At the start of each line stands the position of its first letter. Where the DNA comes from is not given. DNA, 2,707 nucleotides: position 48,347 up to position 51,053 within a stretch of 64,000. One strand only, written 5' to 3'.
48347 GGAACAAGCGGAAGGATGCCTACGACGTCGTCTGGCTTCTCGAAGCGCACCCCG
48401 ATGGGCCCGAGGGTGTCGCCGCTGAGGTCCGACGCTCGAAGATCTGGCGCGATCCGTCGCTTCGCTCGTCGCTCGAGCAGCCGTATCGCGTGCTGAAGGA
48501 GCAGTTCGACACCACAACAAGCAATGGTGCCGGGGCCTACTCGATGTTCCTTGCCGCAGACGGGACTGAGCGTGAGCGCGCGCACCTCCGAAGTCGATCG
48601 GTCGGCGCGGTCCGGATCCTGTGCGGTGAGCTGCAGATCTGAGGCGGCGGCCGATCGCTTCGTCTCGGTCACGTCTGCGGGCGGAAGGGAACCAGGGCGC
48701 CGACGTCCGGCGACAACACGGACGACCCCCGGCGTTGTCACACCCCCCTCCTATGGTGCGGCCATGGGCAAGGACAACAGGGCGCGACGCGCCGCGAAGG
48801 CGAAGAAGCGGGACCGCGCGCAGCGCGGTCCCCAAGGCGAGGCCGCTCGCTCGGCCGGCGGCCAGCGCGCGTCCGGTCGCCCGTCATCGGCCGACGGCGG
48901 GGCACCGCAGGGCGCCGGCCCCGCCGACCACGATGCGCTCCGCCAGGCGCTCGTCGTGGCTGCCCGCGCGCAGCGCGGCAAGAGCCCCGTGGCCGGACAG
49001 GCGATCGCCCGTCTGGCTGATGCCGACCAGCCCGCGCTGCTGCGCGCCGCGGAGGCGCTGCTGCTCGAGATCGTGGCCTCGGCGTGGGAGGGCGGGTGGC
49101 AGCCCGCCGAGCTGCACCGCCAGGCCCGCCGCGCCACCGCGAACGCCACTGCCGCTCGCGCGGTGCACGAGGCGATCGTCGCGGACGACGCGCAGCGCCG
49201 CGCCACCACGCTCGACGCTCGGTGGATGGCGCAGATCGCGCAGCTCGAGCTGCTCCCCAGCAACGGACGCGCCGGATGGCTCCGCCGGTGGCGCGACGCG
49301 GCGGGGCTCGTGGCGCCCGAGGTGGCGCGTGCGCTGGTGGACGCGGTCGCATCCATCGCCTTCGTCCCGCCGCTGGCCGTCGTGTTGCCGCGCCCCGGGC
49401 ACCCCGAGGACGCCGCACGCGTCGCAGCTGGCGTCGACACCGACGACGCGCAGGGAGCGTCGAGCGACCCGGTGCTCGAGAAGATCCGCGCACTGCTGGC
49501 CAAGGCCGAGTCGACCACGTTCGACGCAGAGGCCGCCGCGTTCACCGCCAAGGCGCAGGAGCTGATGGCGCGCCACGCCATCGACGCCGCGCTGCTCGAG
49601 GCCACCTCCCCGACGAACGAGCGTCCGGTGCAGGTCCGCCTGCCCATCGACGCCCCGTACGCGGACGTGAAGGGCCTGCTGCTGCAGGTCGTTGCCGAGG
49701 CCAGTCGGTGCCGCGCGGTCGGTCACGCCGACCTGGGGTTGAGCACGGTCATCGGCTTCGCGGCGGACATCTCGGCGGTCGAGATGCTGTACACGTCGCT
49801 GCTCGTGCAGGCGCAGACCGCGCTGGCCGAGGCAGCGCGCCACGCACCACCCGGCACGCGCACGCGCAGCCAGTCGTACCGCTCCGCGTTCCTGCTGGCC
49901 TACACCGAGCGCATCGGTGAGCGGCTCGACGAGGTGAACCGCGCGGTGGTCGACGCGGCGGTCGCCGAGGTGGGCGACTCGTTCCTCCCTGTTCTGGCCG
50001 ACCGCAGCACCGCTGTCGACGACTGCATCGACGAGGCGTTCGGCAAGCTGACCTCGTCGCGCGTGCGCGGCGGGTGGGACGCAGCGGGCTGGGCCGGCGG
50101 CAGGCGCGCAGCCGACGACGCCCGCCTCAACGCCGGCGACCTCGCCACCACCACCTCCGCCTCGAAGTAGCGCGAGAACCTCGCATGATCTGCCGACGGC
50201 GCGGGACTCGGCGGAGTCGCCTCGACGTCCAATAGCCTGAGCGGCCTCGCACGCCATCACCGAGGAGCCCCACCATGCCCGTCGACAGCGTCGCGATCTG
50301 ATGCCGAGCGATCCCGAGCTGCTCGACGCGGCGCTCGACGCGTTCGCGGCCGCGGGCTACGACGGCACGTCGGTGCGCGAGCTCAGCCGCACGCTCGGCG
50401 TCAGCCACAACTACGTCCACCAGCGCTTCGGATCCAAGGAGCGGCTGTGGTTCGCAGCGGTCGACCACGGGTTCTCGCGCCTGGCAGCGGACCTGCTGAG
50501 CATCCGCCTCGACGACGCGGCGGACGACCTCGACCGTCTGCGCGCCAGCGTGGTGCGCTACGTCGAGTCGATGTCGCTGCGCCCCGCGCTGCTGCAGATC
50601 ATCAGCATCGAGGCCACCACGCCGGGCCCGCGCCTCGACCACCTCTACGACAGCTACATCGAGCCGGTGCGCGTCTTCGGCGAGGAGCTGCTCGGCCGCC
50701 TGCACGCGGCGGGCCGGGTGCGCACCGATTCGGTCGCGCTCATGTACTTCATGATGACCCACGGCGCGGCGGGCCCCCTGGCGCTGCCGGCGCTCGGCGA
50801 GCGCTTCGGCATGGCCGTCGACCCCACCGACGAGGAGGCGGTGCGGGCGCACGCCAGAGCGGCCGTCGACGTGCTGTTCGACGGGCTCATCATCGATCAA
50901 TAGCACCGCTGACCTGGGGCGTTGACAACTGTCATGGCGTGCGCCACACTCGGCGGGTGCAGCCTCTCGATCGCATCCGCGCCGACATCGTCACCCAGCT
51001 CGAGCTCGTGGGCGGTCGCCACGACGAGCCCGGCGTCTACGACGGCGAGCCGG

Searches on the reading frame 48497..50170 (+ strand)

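Call 17: search_protein_families(library=pfam, proteins=[window:48497-50170:+], max_evalue=0.001)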
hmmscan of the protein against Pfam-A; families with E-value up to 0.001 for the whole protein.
window:48497-50170:+ (557 aa): 2 families
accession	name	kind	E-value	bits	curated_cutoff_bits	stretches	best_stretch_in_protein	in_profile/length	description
PF10979.13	DUF2786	-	1.3e-16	60.7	23.9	1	326-363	2-39/40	Protein of unknown function (DUF2786)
PF23771.1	DUF7168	-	9.5e-08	32.2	25.5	1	393-483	25-114/140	Domain of unknown function (DUF7168)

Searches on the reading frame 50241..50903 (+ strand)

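Call 17: search_protein_families(library=pfam, proteins=[window:50241-50903:+], max_evalue=0.001)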
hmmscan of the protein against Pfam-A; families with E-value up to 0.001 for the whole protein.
window:50241-50903:+ (220 aa): 1 family
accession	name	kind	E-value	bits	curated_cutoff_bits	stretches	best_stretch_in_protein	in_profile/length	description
PF00440.29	TetR_N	-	4.2e-11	42.9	24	1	27-72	1-46/47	Bacterial regulatory proteins, tetR family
